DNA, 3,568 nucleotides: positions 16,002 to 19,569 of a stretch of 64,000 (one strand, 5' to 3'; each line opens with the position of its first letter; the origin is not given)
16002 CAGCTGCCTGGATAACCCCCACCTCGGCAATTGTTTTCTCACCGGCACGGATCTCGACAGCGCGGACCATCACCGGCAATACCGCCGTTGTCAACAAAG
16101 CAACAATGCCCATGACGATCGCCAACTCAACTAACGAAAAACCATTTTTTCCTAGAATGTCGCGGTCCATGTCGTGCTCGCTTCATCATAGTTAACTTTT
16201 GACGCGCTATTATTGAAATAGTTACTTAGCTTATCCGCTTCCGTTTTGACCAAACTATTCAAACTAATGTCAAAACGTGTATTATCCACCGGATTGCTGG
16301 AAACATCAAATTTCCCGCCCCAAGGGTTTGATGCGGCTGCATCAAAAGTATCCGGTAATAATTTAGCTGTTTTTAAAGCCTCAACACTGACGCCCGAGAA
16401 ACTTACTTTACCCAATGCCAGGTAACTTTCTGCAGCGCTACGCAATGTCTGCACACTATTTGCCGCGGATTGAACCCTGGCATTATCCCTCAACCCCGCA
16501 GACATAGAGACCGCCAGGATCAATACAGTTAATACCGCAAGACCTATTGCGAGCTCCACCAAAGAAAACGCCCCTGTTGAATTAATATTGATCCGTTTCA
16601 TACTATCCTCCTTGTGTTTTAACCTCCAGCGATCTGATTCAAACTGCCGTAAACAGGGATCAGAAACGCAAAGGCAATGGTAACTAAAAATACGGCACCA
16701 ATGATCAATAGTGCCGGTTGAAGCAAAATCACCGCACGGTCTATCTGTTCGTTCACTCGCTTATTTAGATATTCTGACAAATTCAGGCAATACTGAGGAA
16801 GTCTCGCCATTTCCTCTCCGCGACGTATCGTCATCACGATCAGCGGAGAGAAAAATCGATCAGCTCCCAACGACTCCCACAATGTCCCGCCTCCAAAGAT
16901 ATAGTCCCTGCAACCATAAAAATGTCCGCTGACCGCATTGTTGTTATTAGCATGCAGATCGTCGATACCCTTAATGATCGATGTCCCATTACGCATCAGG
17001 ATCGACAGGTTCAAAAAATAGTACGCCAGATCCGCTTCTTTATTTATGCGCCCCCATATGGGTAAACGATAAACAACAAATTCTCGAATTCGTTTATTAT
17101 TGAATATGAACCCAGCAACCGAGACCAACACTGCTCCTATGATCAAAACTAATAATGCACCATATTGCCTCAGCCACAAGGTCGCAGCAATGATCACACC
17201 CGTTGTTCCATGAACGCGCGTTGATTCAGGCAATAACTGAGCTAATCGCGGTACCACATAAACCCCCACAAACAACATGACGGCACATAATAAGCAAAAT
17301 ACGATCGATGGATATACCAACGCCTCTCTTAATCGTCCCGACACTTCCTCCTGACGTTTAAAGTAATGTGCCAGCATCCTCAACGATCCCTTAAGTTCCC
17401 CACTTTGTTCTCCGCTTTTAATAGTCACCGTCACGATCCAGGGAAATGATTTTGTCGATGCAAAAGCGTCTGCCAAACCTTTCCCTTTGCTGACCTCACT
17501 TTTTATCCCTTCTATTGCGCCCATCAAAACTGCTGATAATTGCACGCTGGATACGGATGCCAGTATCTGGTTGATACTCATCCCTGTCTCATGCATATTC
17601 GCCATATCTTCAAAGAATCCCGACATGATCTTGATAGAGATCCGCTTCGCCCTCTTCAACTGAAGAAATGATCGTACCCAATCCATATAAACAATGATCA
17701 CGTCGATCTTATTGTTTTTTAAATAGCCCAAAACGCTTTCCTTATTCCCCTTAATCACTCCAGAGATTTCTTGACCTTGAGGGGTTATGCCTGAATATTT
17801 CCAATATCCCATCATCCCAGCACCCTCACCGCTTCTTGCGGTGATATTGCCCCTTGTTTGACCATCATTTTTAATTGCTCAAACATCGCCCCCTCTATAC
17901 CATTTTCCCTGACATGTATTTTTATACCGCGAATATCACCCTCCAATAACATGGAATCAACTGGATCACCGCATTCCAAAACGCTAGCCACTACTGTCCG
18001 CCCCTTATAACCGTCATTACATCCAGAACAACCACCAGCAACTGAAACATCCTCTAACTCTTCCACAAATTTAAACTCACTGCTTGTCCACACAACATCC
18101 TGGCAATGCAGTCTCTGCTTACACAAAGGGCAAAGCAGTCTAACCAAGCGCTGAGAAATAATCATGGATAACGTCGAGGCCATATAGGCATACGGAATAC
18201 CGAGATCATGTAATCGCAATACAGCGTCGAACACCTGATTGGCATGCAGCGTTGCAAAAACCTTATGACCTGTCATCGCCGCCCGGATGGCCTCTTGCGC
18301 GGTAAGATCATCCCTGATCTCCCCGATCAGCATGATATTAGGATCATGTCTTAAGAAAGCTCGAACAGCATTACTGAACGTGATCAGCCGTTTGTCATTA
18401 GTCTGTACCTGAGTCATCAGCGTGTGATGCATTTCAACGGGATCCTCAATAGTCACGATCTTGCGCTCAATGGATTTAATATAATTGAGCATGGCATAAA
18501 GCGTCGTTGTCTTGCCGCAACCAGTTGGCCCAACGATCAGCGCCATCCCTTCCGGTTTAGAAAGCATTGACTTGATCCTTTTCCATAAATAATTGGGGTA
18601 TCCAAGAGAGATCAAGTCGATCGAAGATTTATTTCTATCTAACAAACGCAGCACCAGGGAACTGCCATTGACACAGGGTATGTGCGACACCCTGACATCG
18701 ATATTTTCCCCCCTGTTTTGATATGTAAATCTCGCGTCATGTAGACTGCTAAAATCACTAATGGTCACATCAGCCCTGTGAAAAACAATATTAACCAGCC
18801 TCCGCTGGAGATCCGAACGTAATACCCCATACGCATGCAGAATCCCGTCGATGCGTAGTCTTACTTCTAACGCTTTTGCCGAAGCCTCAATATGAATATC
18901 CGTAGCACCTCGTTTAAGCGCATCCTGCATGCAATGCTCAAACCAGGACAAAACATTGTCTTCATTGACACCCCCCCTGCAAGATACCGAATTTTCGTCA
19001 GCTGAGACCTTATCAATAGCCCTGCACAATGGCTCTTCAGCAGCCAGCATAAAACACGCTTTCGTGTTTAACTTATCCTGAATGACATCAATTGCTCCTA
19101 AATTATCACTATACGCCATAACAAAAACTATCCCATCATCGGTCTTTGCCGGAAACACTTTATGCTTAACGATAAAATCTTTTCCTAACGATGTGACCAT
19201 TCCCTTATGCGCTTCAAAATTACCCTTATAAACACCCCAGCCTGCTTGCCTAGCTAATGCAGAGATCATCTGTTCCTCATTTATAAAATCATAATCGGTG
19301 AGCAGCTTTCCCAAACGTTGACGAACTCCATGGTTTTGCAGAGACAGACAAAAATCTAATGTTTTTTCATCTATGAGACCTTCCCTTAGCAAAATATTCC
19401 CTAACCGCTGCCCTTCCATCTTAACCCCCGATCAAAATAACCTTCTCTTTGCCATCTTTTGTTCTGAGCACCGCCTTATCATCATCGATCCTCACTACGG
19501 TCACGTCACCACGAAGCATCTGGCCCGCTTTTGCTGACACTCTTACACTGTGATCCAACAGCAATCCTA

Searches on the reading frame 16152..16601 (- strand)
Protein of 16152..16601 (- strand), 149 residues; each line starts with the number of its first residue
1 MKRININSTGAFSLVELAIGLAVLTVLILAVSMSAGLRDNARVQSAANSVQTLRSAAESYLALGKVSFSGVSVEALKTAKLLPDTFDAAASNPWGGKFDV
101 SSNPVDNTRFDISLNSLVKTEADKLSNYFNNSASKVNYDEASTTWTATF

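Call 7: search_protein_families(library=pfam, proteins=[window:16152-16601:-], max_evalue=0.01)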
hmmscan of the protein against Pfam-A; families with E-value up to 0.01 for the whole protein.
window:16152-16601:- (149 aa): 3 families
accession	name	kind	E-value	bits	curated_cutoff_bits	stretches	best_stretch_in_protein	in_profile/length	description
PF08805.16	PilS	-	0.00039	20.9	22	1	47-137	8-103/138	PilS N terminal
PF05307.16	Bundlin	-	0.0018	19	22.3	1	39-113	5-86/151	Bundlin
PF07963.17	N_methyl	-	0.0085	16.1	21.2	0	10-31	5-26/27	Prokaryotic N-terminal methylation motif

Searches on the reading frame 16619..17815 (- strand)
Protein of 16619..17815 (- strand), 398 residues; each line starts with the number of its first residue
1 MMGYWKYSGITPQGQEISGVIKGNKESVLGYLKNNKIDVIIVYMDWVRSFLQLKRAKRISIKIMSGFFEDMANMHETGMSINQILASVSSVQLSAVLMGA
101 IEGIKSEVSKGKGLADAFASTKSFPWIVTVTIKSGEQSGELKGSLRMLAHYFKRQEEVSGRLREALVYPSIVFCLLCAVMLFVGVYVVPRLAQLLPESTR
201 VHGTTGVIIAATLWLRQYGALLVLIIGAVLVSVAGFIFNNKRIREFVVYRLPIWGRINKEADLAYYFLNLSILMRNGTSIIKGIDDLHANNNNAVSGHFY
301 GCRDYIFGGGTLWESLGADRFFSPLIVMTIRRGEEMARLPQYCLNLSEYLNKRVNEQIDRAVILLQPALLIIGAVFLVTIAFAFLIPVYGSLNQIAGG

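Call 7: search_protein_families(library=pfam, proteins=[window:16619-17815:-], max_evalue=0.01)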
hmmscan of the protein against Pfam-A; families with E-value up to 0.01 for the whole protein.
window:16619-17815:- (398 aa): 1 family
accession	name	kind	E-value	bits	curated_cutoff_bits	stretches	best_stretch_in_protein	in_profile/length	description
PF00482.28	T2SSF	-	7.1e-37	126.6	25.2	2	67-189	1-125/125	Type II secretion system (T2SS), protein F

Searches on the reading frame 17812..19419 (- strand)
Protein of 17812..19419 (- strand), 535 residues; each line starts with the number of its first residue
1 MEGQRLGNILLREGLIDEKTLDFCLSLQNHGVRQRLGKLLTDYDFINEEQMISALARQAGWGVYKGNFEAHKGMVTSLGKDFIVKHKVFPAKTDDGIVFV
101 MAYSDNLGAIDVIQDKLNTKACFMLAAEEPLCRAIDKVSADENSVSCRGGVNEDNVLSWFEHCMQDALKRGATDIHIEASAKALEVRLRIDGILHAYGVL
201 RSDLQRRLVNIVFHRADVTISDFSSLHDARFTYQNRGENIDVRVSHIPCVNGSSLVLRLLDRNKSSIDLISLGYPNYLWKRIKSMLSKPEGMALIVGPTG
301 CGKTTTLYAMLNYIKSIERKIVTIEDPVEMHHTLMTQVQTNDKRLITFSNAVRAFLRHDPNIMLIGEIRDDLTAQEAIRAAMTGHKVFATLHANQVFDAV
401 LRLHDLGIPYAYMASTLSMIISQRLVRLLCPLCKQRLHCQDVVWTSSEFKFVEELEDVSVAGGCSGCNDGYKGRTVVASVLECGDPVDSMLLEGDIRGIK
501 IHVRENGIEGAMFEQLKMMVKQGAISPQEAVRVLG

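Call 7: search_protein_families(library=pfam, proteins=[window:17812-19419:-], max_evalue=0.01)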
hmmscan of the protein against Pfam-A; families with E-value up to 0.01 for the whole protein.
window:17812-19419:- (535 aa): 11 families
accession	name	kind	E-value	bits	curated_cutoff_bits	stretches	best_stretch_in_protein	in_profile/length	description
PF00437.27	T2SSE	-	1.2e-94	317.4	24.9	1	158-531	10-369/370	Type II/IV secretion system protein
PF13086.12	AAA_11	-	0.00022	21.6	27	1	280-315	8-42/257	AAA domain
PF20720.3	nSTAND3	-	0.00022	21.4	27.2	1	281-334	9-61/155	Novel STAND NTPase 3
PF05157.20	MshEN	-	0.0018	18.6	23.1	1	74-142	17-87/90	MshEN domain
PF00005.33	ABC_tran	-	0.0022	19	25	1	290-336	11-52/137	ABC transporter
PF00004.35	AAA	-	0.0023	18.8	21.2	1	294-370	2-67/131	ATPase family associated with various cellular activities (AAA)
PF13401.12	AAA_22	-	0.0031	18.3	27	1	289-330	4-45/130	AAA domain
PF13476.12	AAA_23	-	0.0035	18.4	27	1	291-310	20-39/201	AAA domain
PF04851.21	ResIII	-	0.0038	17.6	22.5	1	280-327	13-62/164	Type III restriction enzyme, res subunit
PF13604.12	AAA_30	-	0.0049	17.1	27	1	282-322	10-50/191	AAA domain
PF03215.21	Rad17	-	0.0052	17.2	23.8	0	283-333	38-85/186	Rad17 P-loop domain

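Call 96: search_dna_similar(query=window:17812-19419:-, collection=plasmids, mode=protein, max_evalue=1e-20, max_rows=12)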
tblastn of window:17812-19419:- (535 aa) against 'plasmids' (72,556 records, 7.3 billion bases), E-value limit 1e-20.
Records with a match: 3862; places in all: 3975; records where one place covers at least 80% of the query: 118.
Best place of each record, by identity: <60% 3862.
By first word of the organism name: Escherichia 2201; Salmonella 511; Pseudomonas 192; Shigella 142; Ralstonia 116; Serratia 98; Klebsiella 75; Vibrio 47; Enterobacter 39; Burkholderia 36; and 139 more.
By predicted mobility (MOB-suite, as given by PLSDB): conjugative 2603; non-mobilizable 844; mobilizable 415.
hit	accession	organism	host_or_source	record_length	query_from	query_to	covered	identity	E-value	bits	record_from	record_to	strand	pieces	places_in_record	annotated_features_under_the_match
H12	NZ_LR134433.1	Legionella adelaidensis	environmental,Cooling tower water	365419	5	535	99%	33.2%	4e-76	269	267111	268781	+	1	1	GspE/PulE family protein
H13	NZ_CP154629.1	Acetoanaerobium noterae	cell culture,Sludge of a digestion ...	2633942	5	533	99%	31.1%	3e-66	240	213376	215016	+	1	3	none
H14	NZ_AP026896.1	Aeromonas caviae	Microbe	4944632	5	499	93%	33.1%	4e-70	251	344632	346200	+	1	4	none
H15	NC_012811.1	Methylorubrum extorquens AM1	-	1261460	5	535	99%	30.7%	1e-56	212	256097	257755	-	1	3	none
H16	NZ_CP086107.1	Skermanella mucosa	single cell,crude oil contaminated ...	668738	5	533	99%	29.9%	1e-55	209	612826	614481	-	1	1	ATPase, T2SS/T4P/T4SS family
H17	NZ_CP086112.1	Skermanella rosea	single cell,hydrocarbon-contaminated ...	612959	5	533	99%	29.9%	2e-55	209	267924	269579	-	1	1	ATPase, T2SS/T4P/T4SS family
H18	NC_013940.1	Deferribacter desulfuricans SSM1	-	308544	40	535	93%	31.5%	6e-63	230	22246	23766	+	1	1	GspE/PulE family protein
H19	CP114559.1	Candidatus Manganitrophus sp.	activated carbon metagenome,metagenomic ...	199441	5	493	91%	31.8%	1e-65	238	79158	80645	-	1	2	ATPase, T2SS/T4P/T4SS family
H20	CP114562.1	Candidatus Manganitrophus sp.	activated carbon metagenome,metagenomic ...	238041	5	493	91%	31.8%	1e-65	238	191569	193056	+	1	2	ATPase, T2SS/T4P/T4SS family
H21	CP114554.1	Candidatus Manganitrophus sp.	activated carbon metagenome,metagenomic ...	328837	5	493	91%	31.8%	1e-65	238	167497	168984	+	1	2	ATPase, T2SS/T4P/T4SS family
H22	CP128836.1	Rossellomorea sp. AcN35-11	-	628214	8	511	94%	30.8%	9e-57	212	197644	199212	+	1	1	GspE/PulE family protein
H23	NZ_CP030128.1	Indioceanicola profundi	sediment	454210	6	533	99%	28.7%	4e-58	216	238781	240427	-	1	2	ATPase, T2SS/T4P/T4SS family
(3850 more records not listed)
